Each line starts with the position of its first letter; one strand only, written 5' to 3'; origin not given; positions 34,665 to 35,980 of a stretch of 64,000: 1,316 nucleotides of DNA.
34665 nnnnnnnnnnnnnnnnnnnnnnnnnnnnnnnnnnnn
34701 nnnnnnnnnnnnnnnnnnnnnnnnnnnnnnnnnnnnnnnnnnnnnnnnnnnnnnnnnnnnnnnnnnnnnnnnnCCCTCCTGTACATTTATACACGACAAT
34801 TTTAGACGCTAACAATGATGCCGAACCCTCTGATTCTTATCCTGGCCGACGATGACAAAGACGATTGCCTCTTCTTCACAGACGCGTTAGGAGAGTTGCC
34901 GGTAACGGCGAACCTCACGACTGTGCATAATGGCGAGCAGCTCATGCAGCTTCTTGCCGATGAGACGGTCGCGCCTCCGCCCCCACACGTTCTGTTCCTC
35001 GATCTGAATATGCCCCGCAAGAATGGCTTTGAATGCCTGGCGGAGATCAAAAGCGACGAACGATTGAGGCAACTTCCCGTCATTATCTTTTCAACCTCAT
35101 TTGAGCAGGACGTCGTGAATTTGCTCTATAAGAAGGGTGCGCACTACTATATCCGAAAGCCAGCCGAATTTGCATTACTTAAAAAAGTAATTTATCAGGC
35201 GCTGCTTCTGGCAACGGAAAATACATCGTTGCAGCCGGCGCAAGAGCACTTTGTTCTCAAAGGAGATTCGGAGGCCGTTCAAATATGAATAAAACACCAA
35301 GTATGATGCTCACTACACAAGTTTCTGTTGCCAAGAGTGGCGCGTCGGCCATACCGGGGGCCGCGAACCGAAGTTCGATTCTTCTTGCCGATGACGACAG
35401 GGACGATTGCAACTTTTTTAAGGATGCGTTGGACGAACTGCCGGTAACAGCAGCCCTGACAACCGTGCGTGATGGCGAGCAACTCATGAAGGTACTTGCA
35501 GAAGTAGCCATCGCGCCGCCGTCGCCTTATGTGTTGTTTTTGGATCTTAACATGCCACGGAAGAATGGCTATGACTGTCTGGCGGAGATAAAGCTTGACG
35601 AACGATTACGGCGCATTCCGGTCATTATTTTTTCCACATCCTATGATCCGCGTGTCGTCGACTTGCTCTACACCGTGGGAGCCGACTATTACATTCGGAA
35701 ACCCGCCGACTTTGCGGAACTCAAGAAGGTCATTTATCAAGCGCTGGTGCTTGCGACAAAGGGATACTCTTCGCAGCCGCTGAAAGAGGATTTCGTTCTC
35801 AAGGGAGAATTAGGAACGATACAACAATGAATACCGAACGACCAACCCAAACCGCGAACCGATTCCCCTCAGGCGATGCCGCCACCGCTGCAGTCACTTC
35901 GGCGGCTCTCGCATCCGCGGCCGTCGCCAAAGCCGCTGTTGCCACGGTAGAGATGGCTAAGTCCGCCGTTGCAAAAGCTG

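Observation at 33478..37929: Signalling module built from coiled-coil tandem repeats: membrane protein (4 x 51 aa), two paralogous receivers, and a histidine kinase whose input region is ~18.5 x 22-aa repeats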

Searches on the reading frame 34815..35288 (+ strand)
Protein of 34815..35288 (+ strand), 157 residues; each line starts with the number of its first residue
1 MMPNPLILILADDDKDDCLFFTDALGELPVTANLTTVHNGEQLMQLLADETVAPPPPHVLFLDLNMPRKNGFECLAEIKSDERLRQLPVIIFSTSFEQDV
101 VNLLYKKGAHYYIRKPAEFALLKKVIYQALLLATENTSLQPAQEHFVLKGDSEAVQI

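Call 3: search_protein_families(library=pfam, proteins=[window:34815-35288:+], max_evalue=0.01)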
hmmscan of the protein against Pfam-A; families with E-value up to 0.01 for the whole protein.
window:34815-35288:+ (157 aa): 1 family
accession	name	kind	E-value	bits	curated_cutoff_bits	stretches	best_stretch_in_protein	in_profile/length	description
PF00072.30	Response_reg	-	4.3e-15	56.3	30.2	1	9-126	2-110/111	Response regulator receiver domain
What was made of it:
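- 34815..35288 (+): RR1, a stand-alone receiver of 157 aa (acidic pocket D12-D14, phospho-acceptor D63, 'FSTS', 'YIRKP'). It is the orthologue of the single receiver found in related loci. Pfam Response_reg 4.3e-15 (call 3).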

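Call 4: search_protein_families(library=ncbifam, proteins=[window:34815-35288:+], max_evalue=0.01)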
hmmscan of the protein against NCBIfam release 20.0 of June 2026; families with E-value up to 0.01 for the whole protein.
window:34815-35288:+ (157 aa): 55 families (the best 25 are shown)
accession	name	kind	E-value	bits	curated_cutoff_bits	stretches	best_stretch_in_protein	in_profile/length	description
TIGR02875.1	spore_0_A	equivalog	3.8e-12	46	200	1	7-134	4-126/262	sporulation transcription factor Spo0A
TIGR01818.1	ntrC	equivalog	9.7e-11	41.1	558.6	1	10-143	3-127/463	nitrogen regulation protein NR(I)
NF008469.0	PRK11361.1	equivalog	1.1e-08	34.2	714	1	6-134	6-124/461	acetoacetate metabolism transcriptional regulator AtoC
NF008176.1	PRK10923.1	equivalog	1.3e-08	33.9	620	1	11-121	9-110/469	nitrogen regulation protein NR(I)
NF008677.0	PRK11697.1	equivalog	1.8e-08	34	246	1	51-129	42-115/238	two-component system response regulator BtsR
NF008199.0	PRK10955.1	equivalog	3.4e-08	33.7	341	1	8-118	4-103/232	envelope stress response regulator transcription factor CpxR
NF007935.0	PRK10651.1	equivalog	4.5e-08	32.5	250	1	55-129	51-123/216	two-component system response regulator NarL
NF045901.1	HisKinLetSLeg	equivalog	8.1e-08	30.7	1650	1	7-126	674-786/906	two-component system sensor histidine kinase LetS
NF047654.1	DiguCycDgcRLepto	equivalog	1.4e-07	30.7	500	1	58-140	48-130/295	diguanylate cyclase DgcR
NF008318.0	PRK11107.1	equivalog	2.5e-07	29.2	890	1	8-130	669-785/920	two-component sensor histidine kinase BarA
TIGR02154.1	PhoB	equivalog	4e-07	29.6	296.2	1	48-120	38-110/226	phosphate regulon transcriptional regulator PhoB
NF045505.1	RR_RssB_Pseudo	equivalog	5.6e-07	28.9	700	1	33-131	31-123/394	two-component system response regulator RssB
NF041880.1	EPS_EpsF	equivalog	7.7e-07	28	900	1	13-139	2-123/492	response regulator EpsF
NF012023.0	PRK15479.1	equivalog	1.9e-06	27.6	337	1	8-131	3-116/224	transcriptional regulator TctD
NF007135.0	PRK09581.1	equivalog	1.9e-06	27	474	1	35-122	30-113/457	PleD family two-component system response regulator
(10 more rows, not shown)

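Call 44: search_protein_families(library=padloc, proteins=[window:34815-35285:+], max_evalue=0.01)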
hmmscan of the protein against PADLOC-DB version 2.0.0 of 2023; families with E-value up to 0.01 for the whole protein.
window:34815-35285:+ (157 aa): 0 families

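Call 60: search_solved_structures(query=window:34815-35285:+, max_evalue=0.00001)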
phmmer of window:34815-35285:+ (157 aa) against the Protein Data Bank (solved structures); distinct sequences matched with E-value up to 0.00001: 29.
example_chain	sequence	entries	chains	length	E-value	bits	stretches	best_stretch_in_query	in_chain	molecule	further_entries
1k68_A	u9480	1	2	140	4.3e-17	66.1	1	9-126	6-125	Phytochrome Response Regulator RcpA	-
6xvu_A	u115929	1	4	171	4.9e-15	59.4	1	5-120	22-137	Response regulator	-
1i3c_A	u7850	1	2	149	3.8e-14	56.5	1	5-126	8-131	RESPONSE REGULATOR RCP1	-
1jlk_A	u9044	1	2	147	4e-14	56.4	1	5-126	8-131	Response regulator RCP1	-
8avv_A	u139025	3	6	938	8.2e-14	55.4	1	5-120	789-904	Bacteriophytochrome,Response regulator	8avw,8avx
5te9_A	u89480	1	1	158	1.4e-13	54.7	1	8-127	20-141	Response regulator receiver protein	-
5ic5_A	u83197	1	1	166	4.6e-13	53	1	8-122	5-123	Candidate response regulator, CheY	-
4zyl_A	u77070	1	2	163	8.6e-13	52.1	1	5-126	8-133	RphyB protein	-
1k66_A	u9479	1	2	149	8.1e-12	49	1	8-126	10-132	Phytochrome Response Regulator RcpB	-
5wq0_D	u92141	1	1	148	1.4e-10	45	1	7-129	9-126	Stage 0 sporulation protein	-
5wq0_B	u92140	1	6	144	1.8e-10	44.6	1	8-128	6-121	Stage 0 sporulation protein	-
5brj_A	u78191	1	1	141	3.7e-10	43.6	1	8-126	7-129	Two component response regulator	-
3gwg_A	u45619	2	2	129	5.4e-08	36.6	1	55-126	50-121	Chemotaxis protein cheY homolog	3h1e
3heb_A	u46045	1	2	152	6.6e-08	36.3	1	54-129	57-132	Response regulator receiver domain protein (CheY)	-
1dz3_A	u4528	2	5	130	1.1e-07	35.5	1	9-124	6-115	Stage 0 sporulation protein A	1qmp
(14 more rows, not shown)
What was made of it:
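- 34815..35288 (+): Closest solved structures are the phytochrome receivers RcpA (1k68) and Rcp1 (1i3c) (call 60).
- On Single-domain receiver of the Rcp1/RcpA type: Best PDB matches are RcpA 4.3e-17 and Rcp1 3.8e-14 (call 60).
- Closest known: Cph1/Rcp1 and bacteriophytochrome two-component systems. Same: The receivers are closest to RcpA, Rcp1 and RcpB, and are single-domain proteins encoded next to the kinase (call 60).
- RR1 is closest to RcpA and Rcp1 (call 60).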

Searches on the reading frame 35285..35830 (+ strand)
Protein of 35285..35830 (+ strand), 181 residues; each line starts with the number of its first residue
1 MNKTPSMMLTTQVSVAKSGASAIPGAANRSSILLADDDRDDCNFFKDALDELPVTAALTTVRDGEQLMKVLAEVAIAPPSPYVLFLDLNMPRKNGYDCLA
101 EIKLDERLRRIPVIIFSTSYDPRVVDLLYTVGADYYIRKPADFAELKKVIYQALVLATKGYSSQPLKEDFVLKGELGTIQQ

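Call 3: search_protein_families(library=pfam, proteins=[window:35285-35830:+], max_evalue=0.01)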
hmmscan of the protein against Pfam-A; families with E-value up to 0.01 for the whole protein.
window:35285-35830:+ (181 aa): 1 family
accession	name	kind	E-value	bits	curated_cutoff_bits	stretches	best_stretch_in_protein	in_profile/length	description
PF00072.30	Response_reg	-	6.7e-15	55.7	30.2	1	32-150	1-110/111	Response regulator receiver domain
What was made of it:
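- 35285..35830 (+): RR2, a stand-alone receiver of 181 aa with a 24-aa N-terminal extension and phospho-acceptor D87. It is a lineage-specific older duplicate of RR1. Pfam Response_reg 6.7e-15 (call 3).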

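Call 4: search_protein_families(library=ncbifam, proteins=[window:35285-35830:+], max_evalue=0.01)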
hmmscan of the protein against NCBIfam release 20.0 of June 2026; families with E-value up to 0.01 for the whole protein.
window:35285-35830:+ (181 aa): 49 families (the best 25 are shown)
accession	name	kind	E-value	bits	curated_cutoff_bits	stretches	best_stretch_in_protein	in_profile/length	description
TIGR02875.1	spore_0_A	equivalog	1.1e-12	47.8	200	1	31-154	4-122/262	sporulation transcription factor Spo0A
NF008199.0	PRK10955.1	equivalog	2e-10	41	341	1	31-151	3-112/232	envelope stress response regulator transcription factor CpxR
NF038297.2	hybrid_HK_HrmK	equivalog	1.3e-08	34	725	1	22-151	486-605/607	hybrid histidine kinase/response regulator HrmK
NF012023.0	PRK15479.1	equivalog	3e-08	33.5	337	1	32-163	3-124/224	transcriptional regulator TctD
TIGR01818.1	ntrC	equivalog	4.2e-08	32.4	558.6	1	32-158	1-118/463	nitrogen regulation protein NR(I)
NF008469.0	PRK11361.1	equivalog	1.6e-07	30.4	714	1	30-158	5-124/461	acetoacetate metabolism transcriptional regulator AtoC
NF008677.0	PRK11697.1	equivalog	1.8e-07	30.7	246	1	56-152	25-114/238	two-component system response regulator BtsR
NF045991.1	RespRegCtrARhodob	equivalog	2.8e-07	30.5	350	1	83-169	47-130/224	response regulator transcription factor CtrA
NF007969.0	PRK10693.1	equivalog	5.1e-07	29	329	1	31-155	9-125/337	two-component system response regulator RssB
NF045901.1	HisKinLetSLeg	equivalog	5.1e-07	28.1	1650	1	29-153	671-788/906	two-component system sensor histidine kinase LetS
NF051850.1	RespRegRprY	equivalog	6.5e-07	29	370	1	29-159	4-124/234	response regulator transcription factor RprY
NF047654.1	DiguCycDgcRLepto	equivalog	1.2e-06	27.6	500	1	79-156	45-122/295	diguanylate cyclase DgcR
TIGR02154.1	PhoB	equivalog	2.4e-06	27.1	296.2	1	72-149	38-115/226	phosphate regulon transcriptional regulator PhoB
NF007935.0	PRK10651.1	equivalog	2.4e-06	26.9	250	1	61-153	38-123/216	two-component system response regulator NarL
NF008176.1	PRK10923.1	equivalog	3.2e-06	26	620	1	31-155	5-120/469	nitrogen regulation protein NR(I)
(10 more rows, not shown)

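Call 44: search_protein_families(library=padloc, proteins=[window:35285-35827:+], max_evalue=0.01)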
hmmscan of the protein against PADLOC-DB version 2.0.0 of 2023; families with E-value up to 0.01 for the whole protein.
window:35285-35827:+ (181 aa): 1 family
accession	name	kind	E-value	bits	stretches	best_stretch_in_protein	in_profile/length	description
PDLC04202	HEC-01B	-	0.00092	17.3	1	29-76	60-108/204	-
